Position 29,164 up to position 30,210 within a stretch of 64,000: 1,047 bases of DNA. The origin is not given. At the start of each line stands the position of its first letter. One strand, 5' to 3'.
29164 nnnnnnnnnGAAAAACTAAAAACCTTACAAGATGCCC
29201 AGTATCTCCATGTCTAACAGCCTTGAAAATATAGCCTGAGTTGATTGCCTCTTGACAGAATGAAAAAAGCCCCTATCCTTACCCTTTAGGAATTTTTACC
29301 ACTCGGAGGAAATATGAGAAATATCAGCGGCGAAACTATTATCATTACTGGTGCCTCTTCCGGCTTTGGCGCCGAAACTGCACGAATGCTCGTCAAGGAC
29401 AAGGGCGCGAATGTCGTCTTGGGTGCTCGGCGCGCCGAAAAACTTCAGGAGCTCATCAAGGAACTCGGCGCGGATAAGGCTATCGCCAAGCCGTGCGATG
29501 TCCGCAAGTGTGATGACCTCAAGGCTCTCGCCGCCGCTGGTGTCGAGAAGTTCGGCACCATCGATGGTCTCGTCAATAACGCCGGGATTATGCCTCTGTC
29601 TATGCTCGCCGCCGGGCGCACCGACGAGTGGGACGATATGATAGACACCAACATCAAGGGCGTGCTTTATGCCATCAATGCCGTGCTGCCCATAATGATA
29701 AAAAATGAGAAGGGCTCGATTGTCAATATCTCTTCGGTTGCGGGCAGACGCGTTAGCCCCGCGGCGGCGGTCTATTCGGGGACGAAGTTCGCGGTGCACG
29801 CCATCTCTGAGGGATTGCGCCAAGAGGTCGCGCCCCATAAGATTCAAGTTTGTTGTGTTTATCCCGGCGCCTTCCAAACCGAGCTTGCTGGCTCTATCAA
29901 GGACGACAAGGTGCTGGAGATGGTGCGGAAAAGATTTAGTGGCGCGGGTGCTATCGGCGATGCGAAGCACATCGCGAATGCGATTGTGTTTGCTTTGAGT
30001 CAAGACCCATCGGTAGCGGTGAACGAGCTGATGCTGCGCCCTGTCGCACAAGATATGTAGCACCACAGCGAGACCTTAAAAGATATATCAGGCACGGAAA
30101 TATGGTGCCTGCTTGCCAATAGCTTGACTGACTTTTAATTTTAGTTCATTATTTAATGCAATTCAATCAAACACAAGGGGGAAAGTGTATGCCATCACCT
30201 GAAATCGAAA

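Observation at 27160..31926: Low-GC defense island inserted between tRNA-Tyr/Gly and tRNA-fMet: MTase plus GIY-YIG pair and a GmrSD-like DUF262/DUF1524 gene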

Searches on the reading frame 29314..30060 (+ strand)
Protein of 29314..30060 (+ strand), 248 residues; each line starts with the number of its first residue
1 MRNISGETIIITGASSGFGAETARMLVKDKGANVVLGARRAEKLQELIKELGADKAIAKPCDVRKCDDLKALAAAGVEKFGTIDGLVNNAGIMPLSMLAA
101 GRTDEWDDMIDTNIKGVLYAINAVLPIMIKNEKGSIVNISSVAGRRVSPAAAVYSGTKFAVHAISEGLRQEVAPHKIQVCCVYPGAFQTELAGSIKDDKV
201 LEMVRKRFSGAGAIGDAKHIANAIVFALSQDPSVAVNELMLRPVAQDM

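Call 4: search_protein_families(library=pfam, proteins=[window:29314-30060:+], max_evalue=0.1)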
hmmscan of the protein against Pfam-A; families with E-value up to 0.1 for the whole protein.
window:29314-30060:+ (248 aa): 9 families
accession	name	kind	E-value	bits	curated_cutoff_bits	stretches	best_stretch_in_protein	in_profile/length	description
PF00106.31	adh_short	-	9.5e-58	195.3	26.6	1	8-198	2-193/195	short chain dehydrogenase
PF13561.12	adh_short_C2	-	9.8e-44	150.1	27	1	13-232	1-221/236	Enoyl-(Acyl carrier protein) reductase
PF08659.16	KR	-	3.6e-15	56.8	22.6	1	8-171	2-166/180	KR domain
PF23441.1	SDR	-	0.0013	18.6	27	1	6-228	7-239/258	SDR-like rossmann domain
PF03435.24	Sacchrp_dh_NADP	-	0.0022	18.7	25.1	1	9-76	1-69/129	Saccharopine dehydrogenase NADP binding domain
PF13460.12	NAD_binding_10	-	0.028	14.7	27.2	1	13-57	1-45/184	NAD(P)H-binding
PF08643.16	DUF1776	-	0.034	14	25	1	97-189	107-201/294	Fungal family of unknown function (DUF1776)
PF00107.32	ADH_zinc_N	-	0.039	14.4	31.8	1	25-64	8-42/129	Zinc-binding dehydrogenase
PF02719.21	Polysacc_synt_2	-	0.049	13.3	20.2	0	9-182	1-166/293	Polysaccharide biosynthesis protein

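Call 5: search_protein_families(library=padloc, proteins=[window:29314-30060:+], max_evalue=0.1)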
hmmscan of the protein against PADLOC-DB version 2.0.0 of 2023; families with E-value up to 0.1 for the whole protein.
window:29314-30060:+ (248 aa): 0 families

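Call 6: search_protein_families(library=ncbifam, proteins=[window:29314-30060:+], max_evalue=0.1)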
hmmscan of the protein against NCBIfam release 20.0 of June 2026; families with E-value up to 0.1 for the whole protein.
window:29314-30060:+ (248 aa): 242 families (the best 25 are shown)
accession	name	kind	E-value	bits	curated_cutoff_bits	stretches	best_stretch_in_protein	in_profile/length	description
NF005559.1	PRK07231.1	subfamily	2.2e-52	178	215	1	4-231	2-232/249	glucose 1-dehydrogenase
NF004824.0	PRK06180.1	subfamily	7e-48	163.2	298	1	6-228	4-235/279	oxidoreductase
NF005878.0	PRK07825.1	subfamily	3.2e-46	157.9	287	1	2-205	5-205/278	short chain dehydrogenase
NF038213.1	SDR_TniO_fam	equivalog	8.3e-46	156.4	300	1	7-246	3-249/249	SDR family oxidoreductase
NF004198.0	PRK05653.1-3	equivalog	1.5e-45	155.6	296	1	4-233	5-233/248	3-oxoacyl-ACP reductase FabG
NF009466.0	PRK12826.1-2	subfamily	3.4e-44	151.2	222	1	8-231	5-229/248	3-oxoacyl-ACP reductase FabG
NF005594.0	PRK07326.1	equivalog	1.4e-43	149.2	271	1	2-204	2-203/237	SDR family oxidoreductase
NF052558.1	MBtsdlDhBudC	equivalog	2.6e-43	148.4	270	1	6-233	3-228/250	meso-2,3-butanediol dehydrogenase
NF005806.0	PRK07666.1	equivalog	1.5e-42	145.6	286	1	1-195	2-197/239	3-ketoacyl-ACP reductase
NF004196.0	PRK05650.1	equivalog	1.8e-42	145.3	297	1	8-225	4-222/272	SDR family oxidoreductase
NF004825.0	PRK06181.1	equivalog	1.1e-40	139.6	215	1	1-229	1-229/268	SDR family oxidoreductase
NF004826.0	PRK06182.1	subfamily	1.3e-40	139.4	305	1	7-236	5-228/274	oxidoreductase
NF006114.0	PRK08263.1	subfamily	2.2e-40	138.7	290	1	8-195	5-191/280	short chain dehydrogenase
TIGR01830.1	3oxo_ACP_reduc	equivalog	3.4e-40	138.2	297.75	1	10-231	2-223/239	3-oxoacyl-[acyl-carrier-protein] reductase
NF005672.0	PRK07454.1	equivalog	1.2e-39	136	234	1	6-244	6-237/241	SDR family oxidoreductase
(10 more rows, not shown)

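Call 14: find_encoding_contigs(protein=window:29314-30060:+, flank=10000, max_places=10)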
Protein window:29314-30060:+ (248 aa): no gene with exactly this product is on record in the collection.

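Call 23: find_homologous_proteins(query=window:29314-30060:+)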
Query window:29314-30060:+ (248 aa): 7990 proteins with E <= 0.001 among 8000 candidates; the best 120 are listed.
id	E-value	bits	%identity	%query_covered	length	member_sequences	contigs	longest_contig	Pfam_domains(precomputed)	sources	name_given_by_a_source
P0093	2.1e-154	530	100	100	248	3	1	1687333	PF08659.17,PF13561.13,PF00106.32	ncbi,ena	-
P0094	7.0e-114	397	78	99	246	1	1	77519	PF08659.17,PF13561.13,PF23441.1,PF00106.32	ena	-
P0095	6.8e-113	394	78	98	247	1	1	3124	PF08659.17,PF13561.13,PF23441.1,PF00106.32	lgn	-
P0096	2.6e-111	389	76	99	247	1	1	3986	PF08659.17,PF13561.13,PF00106.32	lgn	-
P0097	2.0e-109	383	75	98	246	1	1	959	PF08659.17,PF13561.13,PF00106.32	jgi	jgi:NADP-dependent 3-hydroxy acid dehydrogenase YdfG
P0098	2.2e-97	343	69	100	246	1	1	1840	PF08659.17,PF13561.13,PF00106.32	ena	-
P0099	3.3e-97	343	67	100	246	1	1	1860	PF08659.17,PF13561.13,PF00106.32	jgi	-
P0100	2.1e-84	301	62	100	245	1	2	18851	PF08659.17,PF13561.13,PF00106.32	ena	-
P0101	1.4e-83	298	61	100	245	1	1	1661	PF08659.17,PF13561.13,PF00106.32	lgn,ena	-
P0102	7.3e-83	296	61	100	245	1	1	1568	PF08659.17,PF13561.13,PF00106.32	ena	-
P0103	3.8e-82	294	60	98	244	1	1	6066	PF08659.17,PF13561.13,PF13460.13,PF00106.32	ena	-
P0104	9.0e-82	292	60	99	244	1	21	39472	PF08659.17,PF13561.13,PF00106.32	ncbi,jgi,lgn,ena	ncbi:MAG: SDR family oxidoreductase [Gammaproteobacteria bacterium]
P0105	1.2e-81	292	60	100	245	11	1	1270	PF08659.17,PF13561.13,PF00106.32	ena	-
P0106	1.2e-81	292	60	99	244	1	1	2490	PF08659.17,PF13561.13,PF00106.32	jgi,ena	jgi:NADP-dependent 3-hydroxy acid dehydrogenase YdfG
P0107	1.5e-81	292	60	100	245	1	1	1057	PF08659.17,PF13561.13,PF00106.32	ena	-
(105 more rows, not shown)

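Call 24: find_encoding_contigs(protein=P0094, flank=10000, max_places=4)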
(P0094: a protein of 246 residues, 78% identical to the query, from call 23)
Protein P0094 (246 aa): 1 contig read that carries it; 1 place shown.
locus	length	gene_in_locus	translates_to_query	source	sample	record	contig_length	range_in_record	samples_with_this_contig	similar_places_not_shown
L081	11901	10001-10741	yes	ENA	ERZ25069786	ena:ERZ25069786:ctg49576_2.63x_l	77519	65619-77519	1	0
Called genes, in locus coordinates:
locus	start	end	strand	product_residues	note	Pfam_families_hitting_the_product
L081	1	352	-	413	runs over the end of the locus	PF00109:ketoacyl-synt, PF02801:Ketoacyl-synt_C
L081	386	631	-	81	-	PF00550:PP-binding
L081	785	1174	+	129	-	PF00561:Abhydrolase_1, PF12697:Abhydrolase_6 (weak), PF12146:Hydrolase_4 (weak)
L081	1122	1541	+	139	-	PF00561:Abhydrolase_1 (weak)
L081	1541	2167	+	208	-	PF01118:Semialdhyde_dh, PF22698:Semialdhyde_dhC_1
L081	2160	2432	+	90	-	-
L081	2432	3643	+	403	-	PF02771:Acyl-CoA_dh_N, PF02770:Acyl-CoA_dh_M, PF00441:Acyl-CoA_dh_1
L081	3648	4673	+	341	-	PF02771:Acyl-CoA_dh_N, PF00441:Acyl-CoA_dh_1, PF08028:Acyl-CoA_dh_2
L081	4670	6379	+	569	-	PF00664:ABC_membrane, PF00005:ABC_tran, PF02463:SMC_N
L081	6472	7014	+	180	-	-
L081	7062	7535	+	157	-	-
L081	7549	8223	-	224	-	-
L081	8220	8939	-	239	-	PF03009:GDPD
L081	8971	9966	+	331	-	PF02646:RmuC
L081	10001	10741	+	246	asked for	PF00106:adh_short, PF08659:KR, PF23441:SDR (weak), PF13561:adh_short_C2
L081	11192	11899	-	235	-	?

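Call 25: find_encoding_contigs(protein=P0093, flank=10000, max_places=4)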
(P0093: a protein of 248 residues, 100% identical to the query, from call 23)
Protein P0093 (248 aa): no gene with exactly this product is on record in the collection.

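Call 37: find_related_loci(query=window:29314-30060:+, collection=metagenome_contigs, flank=5000)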
Query window:29314-30060:+ (248 aa) in metagenome_contigs; peptide patterns used: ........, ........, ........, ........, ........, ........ (x = any residue, [..] = any of these).
175 stretches matched a pattern; 11 encode a relative of the query (tblastn E <= 1e-3); 11 distinct loci.
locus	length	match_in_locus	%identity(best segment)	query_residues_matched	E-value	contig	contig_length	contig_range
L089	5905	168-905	54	1-248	3e-73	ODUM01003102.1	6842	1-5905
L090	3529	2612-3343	49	3-248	9e-65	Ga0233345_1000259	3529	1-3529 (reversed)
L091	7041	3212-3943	47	4-248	1e-63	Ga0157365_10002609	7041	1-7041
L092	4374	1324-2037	46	9-248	7e-61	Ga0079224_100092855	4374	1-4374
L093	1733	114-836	48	3-246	1e-61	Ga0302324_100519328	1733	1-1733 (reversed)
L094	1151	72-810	50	1-248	3e-59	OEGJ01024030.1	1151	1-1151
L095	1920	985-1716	45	1-246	7e-56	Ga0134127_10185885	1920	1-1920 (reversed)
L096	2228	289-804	50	1-172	2e-43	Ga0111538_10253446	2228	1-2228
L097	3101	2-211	58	102-172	1e-19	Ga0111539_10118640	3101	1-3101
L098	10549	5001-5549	30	6-183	7e-16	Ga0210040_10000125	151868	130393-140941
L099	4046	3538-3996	28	86-240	5e-14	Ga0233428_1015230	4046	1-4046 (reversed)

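Call 40: find_encoding_contigs(protein=P0096, flank=5000, max_places=3)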
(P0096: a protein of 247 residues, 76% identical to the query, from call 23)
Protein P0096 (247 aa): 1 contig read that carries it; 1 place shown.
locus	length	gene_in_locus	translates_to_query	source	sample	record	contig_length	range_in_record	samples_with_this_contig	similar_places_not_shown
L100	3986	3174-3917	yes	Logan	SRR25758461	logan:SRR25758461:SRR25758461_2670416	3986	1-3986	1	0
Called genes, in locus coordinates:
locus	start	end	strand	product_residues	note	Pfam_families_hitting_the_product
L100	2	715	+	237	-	?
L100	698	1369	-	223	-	-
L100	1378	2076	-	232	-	PF03009:GDPD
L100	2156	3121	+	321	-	PF02646:RmuC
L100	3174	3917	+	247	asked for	PF00106:adh_short, PF08659:KR, PF13561:adh_short_C2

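Call 41: find_encoding_contigs(protein=P0095, flank=5000, max_places=3)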
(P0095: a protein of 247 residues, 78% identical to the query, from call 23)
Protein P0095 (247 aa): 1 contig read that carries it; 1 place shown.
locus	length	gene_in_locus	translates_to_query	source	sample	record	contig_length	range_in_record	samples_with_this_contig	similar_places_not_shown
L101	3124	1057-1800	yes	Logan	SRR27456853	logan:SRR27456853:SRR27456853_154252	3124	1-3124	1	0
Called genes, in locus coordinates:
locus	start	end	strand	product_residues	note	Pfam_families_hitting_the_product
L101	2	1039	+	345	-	?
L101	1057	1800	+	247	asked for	PF00106:adh_short, PF08659:KR, PF23441:SDR (faint), PF13561:adh_short_C2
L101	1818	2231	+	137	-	PF17314:DUF5360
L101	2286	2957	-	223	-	-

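Call 69: search_protein_families(library=pfam, proteins=[L081:11192-11899:-], max_evalue=0.001)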
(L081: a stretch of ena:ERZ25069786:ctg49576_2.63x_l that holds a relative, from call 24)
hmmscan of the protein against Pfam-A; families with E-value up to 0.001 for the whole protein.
L081:11192-11899:- (235 aa): 0 families
